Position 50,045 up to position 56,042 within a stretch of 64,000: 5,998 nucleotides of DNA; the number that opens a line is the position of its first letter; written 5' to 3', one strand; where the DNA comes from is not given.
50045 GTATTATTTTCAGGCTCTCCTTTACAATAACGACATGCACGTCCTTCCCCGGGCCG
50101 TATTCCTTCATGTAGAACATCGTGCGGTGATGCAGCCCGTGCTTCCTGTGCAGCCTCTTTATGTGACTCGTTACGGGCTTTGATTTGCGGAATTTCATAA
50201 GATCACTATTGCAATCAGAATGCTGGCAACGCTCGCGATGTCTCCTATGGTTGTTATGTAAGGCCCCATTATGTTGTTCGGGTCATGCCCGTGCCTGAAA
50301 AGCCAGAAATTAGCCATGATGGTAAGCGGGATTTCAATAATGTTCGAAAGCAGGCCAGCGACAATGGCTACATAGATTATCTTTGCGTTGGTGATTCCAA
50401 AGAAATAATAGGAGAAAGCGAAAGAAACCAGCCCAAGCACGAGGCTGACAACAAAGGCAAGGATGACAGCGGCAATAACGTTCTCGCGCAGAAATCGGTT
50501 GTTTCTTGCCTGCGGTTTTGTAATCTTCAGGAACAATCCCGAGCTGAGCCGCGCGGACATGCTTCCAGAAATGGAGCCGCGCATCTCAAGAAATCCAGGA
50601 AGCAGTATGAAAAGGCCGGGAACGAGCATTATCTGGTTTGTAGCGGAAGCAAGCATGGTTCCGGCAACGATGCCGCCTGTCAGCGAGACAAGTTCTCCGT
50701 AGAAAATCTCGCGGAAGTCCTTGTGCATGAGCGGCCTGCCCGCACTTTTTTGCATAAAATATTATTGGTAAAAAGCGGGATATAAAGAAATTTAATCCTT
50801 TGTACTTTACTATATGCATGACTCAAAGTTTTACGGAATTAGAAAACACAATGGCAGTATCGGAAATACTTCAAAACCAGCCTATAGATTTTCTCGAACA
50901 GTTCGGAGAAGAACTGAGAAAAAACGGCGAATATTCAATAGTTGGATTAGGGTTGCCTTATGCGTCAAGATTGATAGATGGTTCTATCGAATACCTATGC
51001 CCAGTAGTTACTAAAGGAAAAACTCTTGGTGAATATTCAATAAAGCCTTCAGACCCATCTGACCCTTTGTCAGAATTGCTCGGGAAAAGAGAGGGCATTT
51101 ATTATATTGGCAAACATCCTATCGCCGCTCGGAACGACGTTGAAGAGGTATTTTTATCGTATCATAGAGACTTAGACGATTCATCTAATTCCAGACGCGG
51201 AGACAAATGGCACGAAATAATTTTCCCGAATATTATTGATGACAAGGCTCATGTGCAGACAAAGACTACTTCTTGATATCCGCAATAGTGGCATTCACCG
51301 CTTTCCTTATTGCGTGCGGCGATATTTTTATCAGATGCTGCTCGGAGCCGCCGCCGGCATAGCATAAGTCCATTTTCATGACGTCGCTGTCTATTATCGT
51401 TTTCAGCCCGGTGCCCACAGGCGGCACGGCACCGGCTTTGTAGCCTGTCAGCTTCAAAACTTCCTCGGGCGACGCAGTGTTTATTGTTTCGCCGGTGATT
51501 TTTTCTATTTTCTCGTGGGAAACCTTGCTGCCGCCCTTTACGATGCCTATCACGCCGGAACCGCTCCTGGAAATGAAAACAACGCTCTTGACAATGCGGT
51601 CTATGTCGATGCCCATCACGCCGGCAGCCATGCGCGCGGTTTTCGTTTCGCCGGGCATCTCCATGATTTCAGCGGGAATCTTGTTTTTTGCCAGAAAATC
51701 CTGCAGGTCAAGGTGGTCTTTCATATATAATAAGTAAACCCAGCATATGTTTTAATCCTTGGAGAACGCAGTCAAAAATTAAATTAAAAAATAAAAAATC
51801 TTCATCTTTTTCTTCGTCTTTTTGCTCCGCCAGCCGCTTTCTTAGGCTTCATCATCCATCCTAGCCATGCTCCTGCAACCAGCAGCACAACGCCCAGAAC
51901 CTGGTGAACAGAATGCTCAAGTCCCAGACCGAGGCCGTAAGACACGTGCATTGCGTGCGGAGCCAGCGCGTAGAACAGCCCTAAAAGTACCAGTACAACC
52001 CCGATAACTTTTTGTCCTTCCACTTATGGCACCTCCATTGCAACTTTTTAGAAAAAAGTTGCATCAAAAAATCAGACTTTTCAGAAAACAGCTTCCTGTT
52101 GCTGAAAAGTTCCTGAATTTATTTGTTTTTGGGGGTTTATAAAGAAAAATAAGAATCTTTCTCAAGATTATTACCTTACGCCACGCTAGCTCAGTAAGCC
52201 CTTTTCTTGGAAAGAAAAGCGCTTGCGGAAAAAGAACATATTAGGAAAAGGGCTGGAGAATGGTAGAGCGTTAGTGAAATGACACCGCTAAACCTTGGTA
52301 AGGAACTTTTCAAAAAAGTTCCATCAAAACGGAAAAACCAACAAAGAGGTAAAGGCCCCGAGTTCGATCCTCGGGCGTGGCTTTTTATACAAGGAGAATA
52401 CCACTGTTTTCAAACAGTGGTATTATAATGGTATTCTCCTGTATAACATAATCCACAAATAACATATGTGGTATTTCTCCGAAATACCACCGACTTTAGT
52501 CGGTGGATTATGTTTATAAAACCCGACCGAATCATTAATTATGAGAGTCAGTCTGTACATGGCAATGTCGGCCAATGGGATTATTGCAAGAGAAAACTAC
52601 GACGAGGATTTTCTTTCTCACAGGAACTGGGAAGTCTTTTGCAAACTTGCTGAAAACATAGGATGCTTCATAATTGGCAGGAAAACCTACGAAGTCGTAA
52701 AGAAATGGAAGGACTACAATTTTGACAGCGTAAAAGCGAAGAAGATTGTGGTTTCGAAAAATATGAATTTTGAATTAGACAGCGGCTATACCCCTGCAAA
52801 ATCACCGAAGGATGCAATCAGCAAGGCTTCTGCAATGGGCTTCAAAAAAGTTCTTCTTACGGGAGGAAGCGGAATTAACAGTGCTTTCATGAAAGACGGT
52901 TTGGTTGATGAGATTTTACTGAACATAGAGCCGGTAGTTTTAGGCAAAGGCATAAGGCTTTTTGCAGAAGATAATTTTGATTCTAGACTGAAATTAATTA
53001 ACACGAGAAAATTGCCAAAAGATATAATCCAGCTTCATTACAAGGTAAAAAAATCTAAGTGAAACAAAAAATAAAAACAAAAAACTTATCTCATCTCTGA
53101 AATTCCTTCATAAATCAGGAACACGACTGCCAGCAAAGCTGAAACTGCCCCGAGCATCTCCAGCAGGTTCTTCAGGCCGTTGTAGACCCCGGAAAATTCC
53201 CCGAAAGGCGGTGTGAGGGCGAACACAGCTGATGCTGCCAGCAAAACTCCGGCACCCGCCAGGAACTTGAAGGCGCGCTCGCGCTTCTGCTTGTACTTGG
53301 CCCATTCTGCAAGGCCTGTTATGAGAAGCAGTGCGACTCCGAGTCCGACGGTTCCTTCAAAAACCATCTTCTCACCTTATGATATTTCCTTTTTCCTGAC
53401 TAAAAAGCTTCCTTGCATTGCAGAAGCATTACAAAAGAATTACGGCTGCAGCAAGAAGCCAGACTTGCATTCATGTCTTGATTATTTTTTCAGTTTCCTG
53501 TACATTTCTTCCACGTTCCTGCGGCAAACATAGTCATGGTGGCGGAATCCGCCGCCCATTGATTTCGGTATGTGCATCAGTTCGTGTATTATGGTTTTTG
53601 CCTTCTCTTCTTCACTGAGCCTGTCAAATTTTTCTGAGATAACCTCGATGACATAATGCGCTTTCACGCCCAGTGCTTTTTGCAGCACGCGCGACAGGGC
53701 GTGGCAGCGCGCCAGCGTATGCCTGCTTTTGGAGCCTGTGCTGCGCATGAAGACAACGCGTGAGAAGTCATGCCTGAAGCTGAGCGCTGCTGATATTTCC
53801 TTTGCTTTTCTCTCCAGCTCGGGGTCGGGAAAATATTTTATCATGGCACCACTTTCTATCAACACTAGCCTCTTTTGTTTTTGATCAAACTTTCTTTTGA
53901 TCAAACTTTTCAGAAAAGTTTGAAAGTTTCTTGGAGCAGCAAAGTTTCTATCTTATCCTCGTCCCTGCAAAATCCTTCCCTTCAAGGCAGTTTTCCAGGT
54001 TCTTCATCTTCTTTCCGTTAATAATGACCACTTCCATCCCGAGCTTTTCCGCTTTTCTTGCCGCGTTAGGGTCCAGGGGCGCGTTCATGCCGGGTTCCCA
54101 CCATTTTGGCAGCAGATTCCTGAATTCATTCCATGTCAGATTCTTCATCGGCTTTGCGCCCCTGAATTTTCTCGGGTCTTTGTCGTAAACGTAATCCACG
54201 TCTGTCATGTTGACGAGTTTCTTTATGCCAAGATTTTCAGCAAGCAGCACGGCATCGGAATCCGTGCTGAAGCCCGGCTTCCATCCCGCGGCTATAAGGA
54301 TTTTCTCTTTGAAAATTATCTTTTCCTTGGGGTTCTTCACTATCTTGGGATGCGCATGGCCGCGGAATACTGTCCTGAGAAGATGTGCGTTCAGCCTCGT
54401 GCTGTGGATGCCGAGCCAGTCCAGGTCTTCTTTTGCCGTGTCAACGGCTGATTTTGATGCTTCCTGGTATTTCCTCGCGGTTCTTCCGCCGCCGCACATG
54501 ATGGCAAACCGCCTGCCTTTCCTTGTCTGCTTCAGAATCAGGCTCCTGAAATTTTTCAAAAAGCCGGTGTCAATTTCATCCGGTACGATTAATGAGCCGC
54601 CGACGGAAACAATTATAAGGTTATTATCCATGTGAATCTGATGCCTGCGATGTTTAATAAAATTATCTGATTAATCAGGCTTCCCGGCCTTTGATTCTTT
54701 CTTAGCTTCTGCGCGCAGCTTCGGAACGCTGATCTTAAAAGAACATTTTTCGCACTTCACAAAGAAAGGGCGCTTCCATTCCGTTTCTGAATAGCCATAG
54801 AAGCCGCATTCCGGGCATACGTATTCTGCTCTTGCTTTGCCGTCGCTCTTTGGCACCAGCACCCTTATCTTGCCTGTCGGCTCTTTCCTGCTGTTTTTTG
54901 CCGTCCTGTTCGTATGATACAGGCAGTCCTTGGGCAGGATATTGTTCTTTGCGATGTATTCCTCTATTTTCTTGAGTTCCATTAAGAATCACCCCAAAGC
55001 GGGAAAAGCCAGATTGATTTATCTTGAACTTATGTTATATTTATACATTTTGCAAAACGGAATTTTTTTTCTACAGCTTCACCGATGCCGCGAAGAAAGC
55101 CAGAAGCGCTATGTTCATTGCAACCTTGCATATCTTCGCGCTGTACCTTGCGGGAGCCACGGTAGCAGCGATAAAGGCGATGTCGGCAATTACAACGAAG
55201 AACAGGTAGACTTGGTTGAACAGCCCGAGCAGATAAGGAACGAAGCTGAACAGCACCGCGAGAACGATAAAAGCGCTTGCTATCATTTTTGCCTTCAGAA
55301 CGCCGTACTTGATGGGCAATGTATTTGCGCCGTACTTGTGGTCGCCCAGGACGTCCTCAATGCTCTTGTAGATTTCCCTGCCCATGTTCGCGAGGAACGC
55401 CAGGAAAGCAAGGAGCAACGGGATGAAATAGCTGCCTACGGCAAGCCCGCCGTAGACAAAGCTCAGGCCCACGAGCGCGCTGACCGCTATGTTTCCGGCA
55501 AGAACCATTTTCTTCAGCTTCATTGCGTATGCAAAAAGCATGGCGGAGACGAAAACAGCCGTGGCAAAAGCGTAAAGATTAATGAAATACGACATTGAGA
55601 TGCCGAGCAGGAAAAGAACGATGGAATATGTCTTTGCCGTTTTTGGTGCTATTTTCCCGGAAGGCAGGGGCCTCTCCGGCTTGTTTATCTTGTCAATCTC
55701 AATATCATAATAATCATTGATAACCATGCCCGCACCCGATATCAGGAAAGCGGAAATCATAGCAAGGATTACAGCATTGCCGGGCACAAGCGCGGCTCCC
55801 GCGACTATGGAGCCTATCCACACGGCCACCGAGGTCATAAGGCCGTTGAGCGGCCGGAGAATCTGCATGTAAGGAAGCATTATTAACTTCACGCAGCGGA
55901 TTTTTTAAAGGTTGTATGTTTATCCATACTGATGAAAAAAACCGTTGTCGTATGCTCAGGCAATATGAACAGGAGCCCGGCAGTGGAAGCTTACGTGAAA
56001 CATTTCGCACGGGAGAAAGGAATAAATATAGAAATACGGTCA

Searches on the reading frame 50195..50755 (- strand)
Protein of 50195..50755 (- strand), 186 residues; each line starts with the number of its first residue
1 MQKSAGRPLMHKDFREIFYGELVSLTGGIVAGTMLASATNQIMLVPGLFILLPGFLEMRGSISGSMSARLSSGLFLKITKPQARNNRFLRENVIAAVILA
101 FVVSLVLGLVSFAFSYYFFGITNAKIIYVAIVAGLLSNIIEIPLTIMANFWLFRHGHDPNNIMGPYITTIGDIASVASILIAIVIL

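Call 37: search_protein_families(library=pfam, proteins=[window:50195-50755:-], max_evalue=0.01)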
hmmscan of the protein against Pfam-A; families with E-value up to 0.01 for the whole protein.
window:50195-50755:- (186 aa): 1 family
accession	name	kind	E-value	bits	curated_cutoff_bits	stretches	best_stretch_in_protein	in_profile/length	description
PF01769.21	MgtE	-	1.6e-16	61.1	27.6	1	53-180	2-123/125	Divalent cation transporter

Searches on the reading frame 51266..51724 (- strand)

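Call 37: search_protein_families(library=pfam, proteins=[window:51266-51724:-], max_evalue=0.01)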
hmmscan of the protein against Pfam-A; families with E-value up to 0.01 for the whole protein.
window:51266-51724:- (152 aa): 1 family
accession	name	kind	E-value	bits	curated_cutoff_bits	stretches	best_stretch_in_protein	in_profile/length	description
PF04073.20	tRNA_edit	-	3e-21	76.2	25.5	1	26-141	3-122/123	Aminoacyl-tRNA editing domain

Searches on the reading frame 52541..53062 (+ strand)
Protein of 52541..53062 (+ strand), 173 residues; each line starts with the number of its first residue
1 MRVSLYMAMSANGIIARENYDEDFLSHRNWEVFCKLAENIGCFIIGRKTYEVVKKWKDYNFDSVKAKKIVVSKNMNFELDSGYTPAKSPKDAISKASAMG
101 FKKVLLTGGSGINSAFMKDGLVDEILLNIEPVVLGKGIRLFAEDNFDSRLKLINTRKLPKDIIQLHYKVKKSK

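Call 37: search_protein_families(library=pfam, proteins=[window:52541-53062:+], max_evalue=0.01)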
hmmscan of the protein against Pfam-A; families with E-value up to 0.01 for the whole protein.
window:52541-53062:+ (173 aa): 2 families
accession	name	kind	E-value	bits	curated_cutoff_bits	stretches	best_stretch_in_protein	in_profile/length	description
PF01872.23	RibD_C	-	1.5e-16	61.3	24.1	1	3-163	3-196/197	RibD C-terminal domain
PF00186.24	DHFR_1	-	2.1e-05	24.7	25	1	4-118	3-106/159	Dihydrofolate reductase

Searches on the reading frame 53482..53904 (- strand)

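Call 41: search_protein_families(library=pfam, proteins=[window:53482-53904:-], max_evalue=0.001)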
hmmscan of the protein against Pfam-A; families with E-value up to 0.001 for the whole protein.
window:53482-53904:- (140 aa): 1 family
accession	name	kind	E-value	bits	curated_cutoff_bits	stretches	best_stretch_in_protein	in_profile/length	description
PF18894.6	PhageMetallopep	-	3.3e-23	82.7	23.7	1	23-132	2-124/134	Putative phage metallopeptidase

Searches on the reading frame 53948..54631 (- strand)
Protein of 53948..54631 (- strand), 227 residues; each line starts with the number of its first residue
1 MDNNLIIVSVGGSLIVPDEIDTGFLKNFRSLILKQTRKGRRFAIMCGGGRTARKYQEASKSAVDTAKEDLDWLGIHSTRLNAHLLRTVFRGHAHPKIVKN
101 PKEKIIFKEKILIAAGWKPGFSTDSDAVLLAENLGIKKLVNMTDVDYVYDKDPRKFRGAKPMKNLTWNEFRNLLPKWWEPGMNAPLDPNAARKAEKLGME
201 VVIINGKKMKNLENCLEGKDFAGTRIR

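Call 41: search_protein_families(library=pfam, proteins=[window:53948-54631:-], max_evalue=0.001)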
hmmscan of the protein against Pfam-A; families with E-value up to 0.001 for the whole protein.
window:53948-54631:- (227 aa): 1 family
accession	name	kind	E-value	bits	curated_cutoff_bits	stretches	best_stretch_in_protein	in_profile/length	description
PF00696.33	AA_kinase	-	9.2e-28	98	24.9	1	5-205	2-234/234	Amino acid kinase family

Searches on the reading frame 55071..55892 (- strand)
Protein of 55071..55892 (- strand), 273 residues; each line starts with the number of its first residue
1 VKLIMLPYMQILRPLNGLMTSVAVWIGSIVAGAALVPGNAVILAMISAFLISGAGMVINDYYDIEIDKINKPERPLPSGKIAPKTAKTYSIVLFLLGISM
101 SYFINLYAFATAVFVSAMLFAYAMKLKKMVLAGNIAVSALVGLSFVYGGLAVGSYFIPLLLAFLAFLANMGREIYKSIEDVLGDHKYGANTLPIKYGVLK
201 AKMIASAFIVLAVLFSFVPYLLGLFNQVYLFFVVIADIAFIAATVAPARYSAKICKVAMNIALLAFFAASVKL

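Call 41: search_protein_families(library=pfam, proteins=[window:55071-55892:-], max_evalue=0.001)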
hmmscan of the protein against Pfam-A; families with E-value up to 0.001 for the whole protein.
window:55071-55892:- (273 aa): 1 family
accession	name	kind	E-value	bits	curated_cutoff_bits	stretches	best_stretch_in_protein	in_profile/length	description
PF01040.23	UbiA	-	6.3e-42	144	34.2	1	23-246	4-230/250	UbiA prenyltransferase family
